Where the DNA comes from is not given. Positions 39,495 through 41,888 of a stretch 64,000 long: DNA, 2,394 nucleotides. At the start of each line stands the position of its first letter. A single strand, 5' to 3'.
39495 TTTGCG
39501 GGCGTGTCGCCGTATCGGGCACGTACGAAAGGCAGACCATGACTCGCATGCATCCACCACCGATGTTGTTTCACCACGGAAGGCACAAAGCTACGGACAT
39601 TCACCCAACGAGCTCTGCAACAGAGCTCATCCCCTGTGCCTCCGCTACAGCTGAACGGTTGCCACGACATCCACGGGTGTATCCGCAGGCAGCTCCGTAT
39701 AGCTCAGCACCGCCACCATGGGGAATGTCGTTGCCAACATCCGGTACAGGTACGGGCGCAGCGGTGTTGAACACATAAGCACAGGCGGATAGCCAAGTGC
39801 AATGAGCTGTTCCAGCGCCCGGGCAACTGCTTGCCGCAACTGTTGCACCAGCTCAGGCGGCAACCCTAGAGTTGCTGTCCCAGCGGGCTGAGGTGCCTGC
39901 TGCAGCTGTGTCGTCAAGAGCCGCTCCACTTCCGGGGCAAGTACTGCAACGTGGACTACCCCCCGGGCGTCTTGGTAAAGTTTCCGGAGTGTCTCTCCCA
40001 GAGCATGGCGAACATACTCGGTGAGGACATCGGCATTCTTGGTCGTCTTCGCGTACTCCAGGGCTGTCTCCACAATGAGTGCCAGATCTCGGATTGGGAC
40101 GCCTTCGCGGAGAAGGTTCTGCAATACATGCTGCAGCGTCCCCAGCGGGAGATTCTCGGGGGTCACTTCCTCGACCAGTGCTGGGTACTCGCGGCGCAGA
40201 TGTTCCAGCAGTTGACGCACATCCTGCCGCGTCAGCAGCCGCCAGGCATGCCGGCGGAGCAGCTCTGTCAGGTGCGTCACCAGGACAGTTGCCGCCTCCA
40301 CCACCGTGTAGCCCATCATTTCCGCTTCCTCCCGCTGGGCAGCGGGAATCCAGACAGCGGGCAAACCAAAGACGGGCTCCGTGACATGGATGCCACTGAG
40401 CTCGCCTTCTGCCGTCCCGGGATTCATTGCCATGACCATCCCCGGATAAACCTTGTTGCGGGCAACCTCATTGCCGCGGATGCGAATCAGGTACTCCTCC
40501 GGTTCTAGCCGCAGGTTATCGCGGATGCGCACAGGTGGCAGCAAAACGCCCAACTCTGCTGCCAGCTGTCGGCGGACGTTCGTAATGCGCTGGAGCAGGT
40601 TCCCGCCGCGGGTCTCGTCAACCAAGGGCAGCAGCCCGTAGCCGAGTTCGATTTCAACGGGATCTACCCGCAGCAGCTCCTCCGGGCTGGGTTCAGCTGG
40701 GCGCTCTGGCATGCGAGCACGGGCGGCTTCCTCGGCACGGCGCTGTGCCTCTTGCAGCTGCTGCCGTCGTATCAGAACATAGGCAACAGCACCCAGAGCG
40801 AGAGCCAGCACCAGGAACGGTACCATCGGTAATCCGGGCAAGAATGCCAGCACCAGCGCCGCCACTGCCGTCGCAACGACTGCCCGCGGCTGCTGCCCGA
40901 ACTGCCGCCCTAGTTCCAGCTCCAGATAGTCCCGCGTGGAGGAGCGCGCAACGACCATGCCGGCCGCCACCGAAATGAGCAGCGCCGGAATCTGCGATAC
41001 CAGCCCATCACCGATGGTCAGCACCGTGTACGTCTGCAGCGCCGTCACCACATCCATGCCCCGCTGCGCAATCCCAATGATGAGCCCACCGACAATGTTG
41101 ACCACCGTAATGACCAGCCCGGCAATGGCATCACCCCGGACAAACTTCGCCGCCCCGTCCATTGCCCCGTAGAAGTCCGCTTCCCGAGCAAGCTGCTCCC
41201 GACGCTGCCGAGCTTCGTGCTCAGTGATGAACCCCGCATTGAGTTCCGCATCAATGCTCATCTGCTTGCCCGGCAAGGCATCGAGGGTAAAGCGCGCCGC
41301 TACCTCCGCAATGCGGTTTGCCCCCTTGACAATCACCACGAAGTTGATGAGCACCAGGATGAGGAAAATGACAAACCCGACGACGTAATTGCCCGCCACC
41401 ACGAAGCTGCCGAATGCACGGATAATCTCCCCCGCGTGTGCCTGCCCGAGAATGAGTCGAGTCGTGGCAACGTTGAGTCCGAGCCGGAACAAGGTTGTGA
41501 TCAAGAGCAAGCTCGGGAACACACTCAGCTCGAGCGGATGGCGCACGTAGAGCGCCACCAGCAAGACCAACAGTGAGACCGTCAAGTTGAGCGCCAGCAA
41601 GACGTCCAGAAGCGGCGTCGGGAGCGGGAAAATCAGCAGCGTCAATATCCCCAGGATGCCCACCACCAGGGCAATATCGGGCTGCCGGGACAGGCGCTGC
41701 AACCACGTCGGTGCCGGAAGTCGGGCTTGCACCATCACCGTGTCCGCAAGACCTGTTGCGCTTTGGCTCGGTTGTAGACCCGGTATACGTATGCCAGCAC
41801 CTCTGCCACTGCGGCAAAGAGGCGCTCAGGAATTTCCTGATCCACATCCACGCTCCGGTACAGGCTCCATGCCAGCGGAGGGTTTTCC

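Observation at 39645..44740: Stand-alone type III export gate (fliPQR-flhB-flhA) with no other flagellar or injectisome genes around it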

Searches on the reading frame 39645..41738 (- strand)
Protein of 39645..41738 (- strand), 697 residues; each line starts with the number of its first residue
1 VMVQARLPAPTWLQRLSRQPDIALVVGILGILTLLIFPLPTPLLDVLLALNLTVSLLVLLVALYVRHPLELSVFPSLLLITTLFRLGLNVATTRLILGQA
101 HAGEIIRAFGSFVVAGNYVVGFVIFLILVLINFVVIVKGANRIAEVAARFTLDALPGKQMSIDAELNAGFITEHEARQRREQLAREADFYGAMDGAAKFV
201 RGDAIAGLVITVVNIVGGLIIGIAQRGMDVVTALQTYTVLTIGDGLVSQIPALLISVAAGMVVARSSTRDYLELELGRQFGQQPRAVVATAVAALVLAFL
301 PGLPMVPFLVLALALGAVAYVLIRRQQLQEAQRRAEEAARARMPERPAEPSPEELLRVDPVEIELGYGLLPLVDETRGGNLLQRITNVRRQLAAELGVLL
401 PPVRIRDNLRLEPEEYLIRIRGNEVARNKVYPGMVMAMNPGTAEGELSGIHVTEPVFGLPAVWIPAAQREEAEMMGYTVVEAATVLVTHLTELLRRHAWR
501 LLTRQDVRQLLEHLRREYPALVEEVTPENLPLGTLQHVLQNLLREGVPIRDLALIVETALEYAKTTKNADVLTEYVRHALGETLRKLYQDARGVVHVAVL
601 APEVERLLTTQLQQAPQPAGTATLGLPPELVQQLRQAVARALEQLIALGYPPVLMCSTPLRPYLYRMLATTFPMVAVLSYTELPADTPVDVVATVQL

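Call 3: search_protein_families(library=pfam, proteins=[window:39645-41738:-])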
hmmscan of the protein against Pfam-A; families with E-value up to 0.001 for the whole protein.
window:39645-41738:- (697 aa): 1 family
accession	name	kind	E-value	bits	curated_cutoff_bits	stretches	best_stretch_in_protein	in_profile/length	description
PF00771.25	FHIPEP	-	2.2e-267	889.3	29.1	1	31-686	1-655/657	FHIPEP family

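Call 5: find_encoding_contigs(protein=window:39645-41738:-, flank=10000, max_places=10)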
Protein window:39645-41738:- (697 aa): no gene with exactly this product is on record in the collection.

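Call 7: find_homologous_proteins(query=window:39645-41735:-, max_evalue=1e-50)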
Query window:39645-41735:- (696 aa): 8000 proteins with E <= 1e-50 among 8000 candidates; the best 120 are listed.
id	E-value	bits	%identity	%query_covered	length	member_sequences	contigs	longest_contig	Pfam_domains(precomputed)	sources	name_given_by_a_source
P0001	0.0e+0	1467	100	100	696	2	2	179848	PF00771.26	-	-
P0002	0.0e+0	1315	87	100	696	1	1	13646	PF00771.26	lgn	-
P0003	0.0e+0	1314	87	100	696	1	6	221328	PF00771.26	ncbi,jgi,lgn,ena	-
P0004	0.0e+0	1312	87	100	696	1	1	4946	PF00771.26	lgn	-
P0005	0.0e+0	1310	87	100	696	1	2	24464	PF00771.26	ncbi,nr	ncbi:MAG: flagellar biosynthesis protein FlhA [Candidatus Kapabacteria bacterium]|nr:flagellar biosy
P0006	0.0e+0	1298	86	100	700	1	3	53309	PF00771.26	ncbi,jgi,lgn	jgi:flagellar biosynthesis protein FlhA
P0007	0.0e+0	1295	86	100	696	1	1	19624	PF00771.26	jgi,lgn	jgi:flagellar biosynthesis protein FlhA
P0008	0.0e+0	1269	84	100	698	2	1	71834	PF00771.26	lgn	-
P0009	0.0e+0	1207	81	99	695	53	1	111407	PF00771.26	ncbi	-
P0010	5.6e-298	1008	89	76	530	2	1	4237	PF00771.26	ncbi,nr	ncbi:MAG: flagellar biosynthesis protein FlhA, partial [Candidatus Kapabacteria bacterium]|nr:flagel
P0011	8.3e-289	978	62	98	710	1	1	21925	PF00771.26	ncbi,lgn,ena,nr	ncbi:MAG TPA: flagellar biosynthesis protein FlhA [Patescibacteria group bacterium]|nr:flagellar bio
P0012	3.5e-287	973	63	99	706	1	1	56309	PF00771.26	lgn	-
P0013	2.8e-286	970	64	98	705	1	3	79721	PF00771.26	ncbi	-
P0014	6.1e-286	968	63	98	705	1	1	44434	PF00771.26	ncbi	-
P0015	9.5e-286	968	63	98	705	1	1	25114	PF00771.26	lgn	-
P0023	2.0e-284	963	63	94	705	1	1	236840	PF00771.26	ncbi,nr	ncbi:MAG: flagellar biosynthesis protein FlhA [Ignavibacteria bacterium]|nr:flagellar biosynthesis p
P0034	4.5e-282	956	62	94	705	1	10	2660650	PF00771.26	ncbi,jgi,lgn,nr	ncbi:MAG: Flagellar biosynthesis protein FlhA [Candidatus Kapaibacterium sp.]|jgi:flagellar biosynth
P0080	5.9e-276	935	60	94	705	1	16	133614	PF00771.26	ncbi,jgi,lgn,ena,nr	ncbi:flagellar biosynthesis protein FlhA [Bacteroidetes/Chlorobi group bacterium MS-B_bin-24]|nr:MAG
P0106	7.5e-274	929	60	98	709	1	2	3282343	PF00771.26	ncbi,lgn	-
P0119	1.3e-272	924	61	99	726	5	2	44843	PF00771.26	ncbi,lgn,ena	-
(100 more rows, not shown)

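Call 14: find_encoding_contigs(protein=P0034, flank=10000, max_places=3)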
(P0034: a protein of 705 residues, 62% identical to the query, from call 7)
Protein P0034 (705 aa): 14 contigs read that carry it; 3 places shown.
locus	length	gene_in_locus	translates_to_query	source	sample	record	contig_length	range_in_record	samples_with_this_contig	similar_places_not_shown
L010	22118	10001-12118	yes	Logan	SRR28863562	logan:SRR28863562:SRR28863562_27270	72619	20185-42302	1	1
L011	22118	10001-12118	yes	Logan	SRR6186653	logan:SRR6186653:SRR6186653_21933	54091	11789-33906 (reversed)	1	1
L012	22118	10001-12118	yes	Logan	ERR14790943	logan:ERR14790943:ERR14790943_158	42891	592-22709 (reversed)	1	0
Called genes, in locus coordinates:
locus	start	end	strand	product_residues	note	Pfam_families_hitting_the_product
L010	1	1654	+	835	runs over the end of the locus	PF00483:NTP_transferase, PF12804:NTP_transf_3 (weak), PF00132:Hexapep (weak), PF25084:LbH_EIF2B, PF25087:GMPPB_C, PF02878:PGM_PMM_I, PF02879:PGM_PMM_II, PF02880:PGM_PMM_III, +1 more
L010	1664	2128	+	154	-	PF02542:YgbB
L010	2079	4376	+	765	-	PF00989:PAS (weak), PF08448:PAS_4 (weak), PF02518:HATPase_c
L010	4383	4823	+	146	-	PF03652:RuvX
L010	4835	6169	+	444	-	PF20094:GWxTD_dom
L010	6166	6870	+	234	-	PF20260:PUA_4, PF04452:Methyltrans_RNA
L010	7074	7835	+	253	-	PF00813:FliP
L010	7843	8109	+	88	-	PF01313:Bac_export_3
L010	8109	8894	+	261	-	PF01311:Bac_export_1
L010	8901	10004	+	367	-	PF01312:Bac_export_2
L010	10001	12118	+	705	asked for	PF00771:FHIPEP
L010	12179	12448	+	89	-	PF00226:DnaJ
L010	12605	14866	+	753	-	PF13328:HD_4, PF04607:RelA_SpoT, PF02824:TGS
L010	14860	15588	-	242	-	-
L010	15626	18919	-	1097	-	PF00580:UvrD-helicase (weak), PF13086:AAA_11, PF13245:AAA_19, PF13604:AAA_30, PF13086:AAA_11, PF13087:AAA_12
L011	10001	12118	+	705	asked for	PF00771:FHIPEP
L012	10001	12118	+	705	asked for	PF00771:FHIPEP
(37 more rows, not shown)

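Call 22: find_encoding_contigs(protein=P0080, flank=10000, max_places=2)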
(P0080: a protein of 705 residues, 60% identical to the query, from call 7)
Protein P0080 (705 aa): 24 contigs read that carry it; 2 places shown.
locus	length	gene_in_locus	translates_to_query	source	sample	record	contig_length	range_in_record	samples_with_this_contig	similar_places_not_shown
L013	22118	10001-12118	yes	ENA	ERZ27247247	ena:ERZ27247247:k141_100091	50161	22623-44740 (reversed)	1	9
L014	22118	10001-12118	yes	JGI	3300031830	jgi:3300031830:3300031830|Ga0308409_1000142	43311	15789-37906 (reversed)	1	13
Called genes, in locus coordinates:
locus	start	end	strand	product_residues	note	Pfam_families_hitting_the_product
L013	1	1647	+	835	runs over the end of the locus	PF00483:NTP_transferase, PF00132:Hexapep (faint), PF24894:Hexapep_GlmU (faint), PF25084:LbH_EIF2B, PF25087:GMPPB_C, PF02878:PGM_PMM_I, PF02879:PGM_PMM_II, PF02880:PGM_PMM_III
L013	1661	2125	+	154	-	PF02542:YgbB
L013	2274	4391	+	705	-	PF00989:PAS (weak), PF02518:HATPase_c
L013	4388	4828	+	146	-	PF03652:RuvX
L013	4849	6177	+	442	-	PF20094:GWxTD_dom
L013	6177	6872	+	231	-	PF20260:PUA_4, PF04452:Methyltrans_RNA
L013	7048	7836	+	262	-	PF00813:FliP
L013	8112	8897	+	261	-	PF01311:Bac_export_1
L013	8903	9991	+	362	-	PF01312:Bac_export_2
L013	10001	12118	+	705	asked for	PF00771:FHIPEP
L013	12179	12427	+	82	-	PF00226:DnaJ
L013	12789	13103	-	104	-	-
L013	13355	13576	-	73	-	PF20247:DUF6602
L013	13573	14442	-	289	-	PF02086:MethyltransfD12 (faint), PF13847:Methyltransf_31 (faint), PF01555:N6_N4_Mtase, PF02475:TRM5-TYW2_MTfase (faint), PF06325:PrmA (faint)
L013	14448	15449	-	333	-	PF04556:DpnII (weak)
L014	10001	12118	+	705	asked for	PF00771:FHIPEP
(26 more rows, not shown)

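Call 23: find_encoding_contigs(protein=P0023, flank=10000, max_places=2)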
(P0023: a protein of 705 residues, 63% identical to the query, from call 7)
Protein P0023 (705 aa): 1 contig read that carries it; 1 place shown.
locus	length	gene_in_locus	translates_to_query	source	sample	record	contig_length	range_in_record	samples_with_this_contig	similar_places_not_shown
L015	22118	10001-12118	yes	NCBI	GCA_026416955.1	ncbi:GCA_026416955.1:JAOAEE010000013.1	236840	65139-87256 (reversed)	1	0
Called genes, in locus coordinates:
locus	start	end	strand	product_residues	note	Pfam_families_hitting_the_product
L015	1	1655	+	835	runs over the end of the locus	PF00483:NTP_transferase, PF00132:Hexapep (weak), PF25084:LbH_EIF2B, PF25087:GMPPB_C, PF02878:PGM_PMM_I, PF02879:PGM_PMM_II, PF02880:PGM_PMM_III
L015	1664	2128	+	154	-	PF02542:YgbB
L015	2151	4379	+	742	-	PF00989:PAS (weak), PF08448:PAS_4 (weak), PF02518:HATPase_c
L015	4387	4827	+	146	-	PF03652:RuvX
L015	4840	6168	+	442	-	PF20094:GWxTD_dom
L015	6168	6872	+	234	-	PF20260:PUA_4, PF04452:Methyltrans_RNA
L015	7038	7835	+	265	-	PF00813:FliP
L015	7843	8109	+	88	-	PF01313:Bac_export_3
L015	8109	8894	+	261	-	PF01311:Bac_export_1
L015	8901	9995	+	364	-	PF01312:Bac_export_2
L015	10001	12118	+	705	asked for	PF00771:FHIPEP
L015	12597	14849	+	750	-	PF13328:HD_4, PF04607:RelA_SpoT, PF02824:TGS, PF28438:RelA_RIS (weak)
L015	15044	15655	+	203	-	PF00081:Sod_Fe_N, PF02777:Sod_Fe_C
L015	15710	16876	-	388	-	PF02706:Wzz (weak), PF13807:GNVR (weak)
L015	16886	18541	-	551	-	PF02563:Poly_export, PF10531:SLBB (weak), PF22461:SLBB_2 (weak), PF10531:SLBB (weak)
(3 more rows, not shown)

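Call 24: find_encoding_contigs(protein=P0106, flank=10000, max_places=1)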
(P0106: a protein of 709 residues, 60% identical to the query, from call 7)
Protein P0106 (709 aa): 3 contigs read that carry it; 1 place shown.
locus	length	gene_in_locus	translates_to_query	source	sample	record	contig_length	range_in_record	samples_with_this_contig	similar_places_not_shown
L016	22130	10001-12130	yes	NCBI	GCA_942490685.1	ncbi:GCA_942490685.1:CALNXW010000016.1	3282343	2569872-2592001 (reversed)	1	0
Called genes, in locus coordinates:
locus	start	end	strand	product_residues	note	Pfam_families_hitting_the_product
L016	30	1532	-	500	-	PF04389:Peptidase_M28, PF16254:DUF4910 (weak)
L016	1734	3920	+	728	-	PF00270:DEAD, PF04851:ResIII, PF00271:Helicase_C, PF16124:RecQ_Zn_bind, PF09382:RQC, PF00570:HRDC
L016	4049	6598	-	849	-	PF02861:Clp_N, PF00004:AAA, PF13191:AAA_16 (weak), PF17871:AAA_lid_9, PF00004:AAA, PF07724:AAA_2, PF07728:AAA_5, PF10431:ClpB_D2-small, +11 more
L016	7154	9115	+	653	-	PF13424:TPR_12 (faint), PF17874:TPR_MalT (faint), PF07719:TPR_2 (faint), PF13374:TPR_10 (faint), PF02518:HATPase_c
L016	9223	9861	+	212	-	PF14681:UPRTase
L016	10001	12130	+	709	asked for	PF00771:FHIPEP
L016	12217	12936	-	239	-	PF00072:Response_reg, PF04397:LytTR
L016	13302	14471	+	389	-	PF00072:Response_reg, PF08668:HDOD, PF01966:HD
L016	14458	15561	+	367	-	PF00072:Response_reg, PF00512:HisKA, PF02518:HATPase_c, PF14501:HATPase_c_5 (weak)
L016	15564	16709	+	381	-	PF00072:Response_reg, PF13487:HD_5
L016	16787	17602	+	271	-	PF11306:DUF3108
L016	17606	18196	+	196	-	-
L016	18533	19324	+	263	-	PF18962:Por_Secre_tail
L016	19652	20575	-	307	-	PF10502:Peptidase_S26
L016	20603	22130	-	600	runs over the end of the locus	PF00009:GTP_EFTU, PF00071:Ras (faint), PF22042:EF-G_D2 (weak), PF03144:GTP_EFTU_D2, PF14492:EFG_III (faint), PF00679:EFG_C, PF06421:LepA_C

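Call 29: find_related_loci(query=A1, collection=genome_contigs, flank=10000)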
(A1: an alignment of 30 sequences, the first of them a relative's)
Query A1 (696 aa) in genome_contigs; peptide patterns used: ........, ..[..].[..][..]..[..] (x = any residue, [..] = any of these).
600 stretches matched a pattern (row limit reached: there are more); 598 encode a relative of the query (tblastn E <= 1e-3); the best 80 are kept; 80 distinct loci.
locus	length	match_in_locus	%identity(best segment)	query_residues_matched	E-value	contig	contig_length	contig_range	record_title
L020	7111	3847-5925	59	2-696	0e+0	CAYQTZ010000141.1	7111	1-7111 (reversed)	MAG TPA_asm: uncultured Hyphomicrobiales bacterium isolate SRP319275_co2_101 genome assembly, contig: NODE_11524_length_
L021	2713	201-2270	58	8-696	0e+0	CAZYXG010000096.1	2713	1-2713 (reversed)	MAG TPA_asm: uncultured Hyphomicrobiales bacterium isolate SRP128246_co1_373 genome assembly, contig: NODE_109830_length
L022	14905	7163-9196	59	20-695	0e+0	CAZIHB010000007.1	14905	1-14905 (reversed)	MAG TPA_asm: uncultured Hyphomicrobiales bacterium isolate SRP216815_co1_109 genome assembly, contig: NODE_4989_length_1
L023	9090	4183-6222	58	17-696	0e+0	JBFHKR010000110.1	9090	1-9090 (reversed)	MAG: Chlorobiota bacterium isolate Mix_sand07.2021.05.G.94 k141_1583488_length_9090_cov_19.6782, whole genome shotgun se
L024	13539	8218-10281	59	7-696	0e+0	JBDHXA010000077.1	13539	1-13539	MAG: Chlorobiota bacterium isolate AS-MESO-3CA.163 NODE_19704_length_13539_cov_11.755534, whole genome shotgun sequence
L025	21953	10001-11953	58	46-696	0e+0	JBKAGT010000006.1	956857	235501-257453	MAG: Chlorobiota bacterium isolate Ske_MAG9 Ske_MAG9_0006, whole genome shotgun sequence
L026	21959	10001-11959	57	44-696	0e+0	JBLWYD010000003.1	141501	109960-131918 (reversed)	MAG: Bacteroidota bacterium isolate EA25-02 A25maxbin.007RE.5K@3, whole genome shotgun sequence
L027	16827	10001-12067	55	12-696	0e+0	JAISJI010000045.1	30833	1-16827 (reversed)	MAG: Ignavibacteria bacterium isolate Hs463_bin107 k119_2709006, whole genome shotgun sequence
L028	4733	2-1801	58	97-696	0e+0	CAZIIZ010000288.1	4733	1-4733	MAG TPA_asm: uncultured Hyphomicrobiales bacterium isolate SRP284006_co1_119 genome assembly, contig: NODE_40504_length_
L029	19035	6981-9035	48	11-696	0e+0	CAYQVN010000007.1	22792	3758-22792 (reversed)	MAG TPA_asm: uncultured Nitrospirota bacterium isolate binchicken_co275_510 genome assembly, contig: NODE_2802_length_22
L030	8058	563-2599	51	12-684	0e+0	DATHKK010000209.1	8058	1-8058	MAG TPA_asm: Candidatus Limnocylindria bacterium isolate SMAG_U12578 k141_115345, whole genome shotgun sequence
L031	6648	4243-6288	52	12-696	0e+0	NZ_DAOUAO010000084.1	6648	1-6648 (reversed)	MAG: Tepidiforma sp. isolate H64_671 k137_33899, whole genome shotgun sequence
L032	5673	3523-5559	50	12-684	0e+0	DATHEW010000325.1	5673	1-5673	MAG TPA_asm: Candidatus Acidoferrum sp. isolate SMAG_U12431 k141_626510, whole genome shotgun sequence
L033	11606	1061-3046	51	30-696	0e+0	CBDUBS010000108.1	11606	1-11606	MAG TPA_asm: uncultured bacterium isolate ERR2431955_concoct_33 genome assembly, contig: ERZ23878311.3638, whole genome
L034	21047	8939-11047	49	12-695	0e+0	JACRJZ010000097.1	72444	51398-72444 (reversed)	MAG: Verrucomicrobia bacterium isolate NC_groundwater_1842_Pr3_B-0.1um_64_53 SR-2_scaffold_141_1988293, whole genome sho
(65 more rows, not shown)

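Call 41: list_cluster_members(proteins=[window:39645-41735:-, P0003, P0009, P0119])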
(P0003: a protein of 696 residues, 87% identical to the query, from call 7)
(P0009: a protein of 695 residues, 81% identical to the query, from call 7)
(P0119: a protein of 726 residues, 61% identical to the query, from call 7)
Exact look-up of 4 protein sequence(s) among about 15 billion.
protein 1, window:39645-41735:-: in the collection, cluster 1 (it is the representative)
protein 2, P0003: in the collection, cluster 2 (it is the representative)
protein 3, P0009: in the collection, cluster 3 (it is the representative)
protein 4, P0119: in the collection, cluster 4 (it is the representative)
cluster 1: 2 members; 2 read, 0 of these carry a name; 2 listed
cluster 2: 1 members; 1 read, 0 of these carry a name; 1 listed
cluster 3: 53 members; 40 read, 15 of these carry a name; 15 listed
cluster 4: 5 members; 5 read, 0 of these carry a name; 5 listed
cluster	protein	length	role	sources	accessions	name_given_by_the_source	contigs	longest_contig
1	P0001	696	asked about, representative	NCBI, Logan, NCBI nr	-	-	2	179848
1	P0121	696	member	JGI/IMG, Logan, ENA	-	-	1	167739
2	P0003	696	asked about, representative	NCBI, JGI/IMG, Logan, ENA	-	-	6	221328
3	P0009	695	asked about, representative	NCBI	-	-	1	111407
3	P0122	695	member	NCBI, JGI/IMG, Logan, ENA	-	flagellar biosynthesis protein FlhA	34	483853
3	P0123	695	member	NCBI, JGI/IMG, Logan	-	flagellar biosynthesis protein FlhA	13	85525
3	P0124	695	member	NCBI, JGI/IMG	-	flagellar biosynthesis protein FlhA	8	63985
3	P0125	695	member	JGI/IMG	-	flagellar biosynthesis protein FlhA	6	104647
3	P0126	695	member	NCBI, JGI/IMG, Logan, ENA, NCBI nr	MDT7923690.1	MAG: flagellar biosynthesis protein FlhA [Chlorobiota bacterium] | flagellar biosynthesis protein FlhA [Chlorobiota bacterium]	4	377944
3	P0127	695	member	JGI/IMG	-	flagellar biosynthesis protein FlhA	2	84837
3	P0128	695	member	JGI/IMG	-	flagellar biosynthesis protein FlhA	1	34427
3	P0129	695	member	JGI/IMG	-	flagellar biosynthesis protein FlhA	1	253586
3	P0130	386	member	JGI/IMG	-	flagellar biosynthesis protein FlhA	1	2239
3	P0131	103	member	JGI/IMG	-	flagellar biosynthesis protein FlhA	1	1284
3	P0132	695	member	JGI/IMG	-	flagellar biosynthesis protein FlhA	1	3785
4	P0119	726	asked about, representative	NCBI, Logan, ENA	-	-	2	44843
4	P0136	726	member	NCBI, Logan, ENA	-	-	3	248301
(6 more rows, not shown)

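Call 42: find_encoding_contigs(protein=P0136, flank=10000, max_places=2)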
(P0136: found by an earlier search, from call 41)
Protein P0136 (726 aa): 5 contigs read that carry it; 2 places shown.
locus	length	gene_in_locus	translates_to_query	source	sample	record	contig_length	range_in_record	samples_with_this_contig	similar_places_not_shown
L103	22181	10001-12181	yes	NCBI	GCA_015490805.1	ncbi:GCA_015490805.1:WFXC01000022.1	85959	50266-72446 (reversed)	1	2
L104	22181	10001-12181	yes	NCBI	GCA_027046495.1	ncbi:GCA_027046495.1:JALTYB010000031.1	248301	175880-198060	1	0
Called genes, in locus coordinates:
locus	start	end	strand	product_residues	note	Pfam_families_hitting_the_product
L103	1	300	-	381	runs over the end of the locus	PF00712:DNA_pol3_beta, PF02767:DNA_pol3_beta_2, PF02768:DNA_pol3_beta_3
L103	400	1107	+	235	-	PF02666:PS_Dcarbxylase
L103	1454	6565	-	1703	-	PF13385:Laminin_G_3, PF24798:Ig-CFAP74_4th (faint), PF15780:ASH (faint), PF22067:Cep192_D3 (faint), PF22544:HYDIN_VesB_CFA65-like_Ig (faint), PF22066:Cep192_D8 (faint), PF22073:Cep192_D4 (faint), PF25249:Ig_CFAP65_7th (faint), +2 more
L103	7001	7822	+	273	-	PF00813:FliP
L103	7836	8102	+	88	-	PF01313:Bac_export_3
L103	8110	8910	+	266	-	PF01311:Bac_export_1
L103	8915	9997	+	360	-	PF01312:Bac_export_2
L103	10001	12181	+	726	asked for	PF00771:FHIPEP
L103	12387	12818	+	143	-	-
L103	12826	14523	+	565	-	PF17874:TPR_MalT (faint), PF00515:TPR_1 (faint), PF07719:TPR_2 (faint), PF07721:TPR_4 (faint), PF13374:TPR_10 (faint), PF13424:TPR_12 (weak), PF00512:HisKA, PF02518:HATPase_c, +1 more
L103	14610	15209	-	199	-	-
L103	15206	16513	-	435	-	-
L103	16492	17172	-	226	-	PF01557:FAA_hydrolase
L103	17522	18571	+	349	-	PF00814:TsaD, PF22521:HypF_C_2 (weak)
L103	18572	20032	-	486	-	-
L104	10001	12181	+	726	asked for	PF00771:FHIPEP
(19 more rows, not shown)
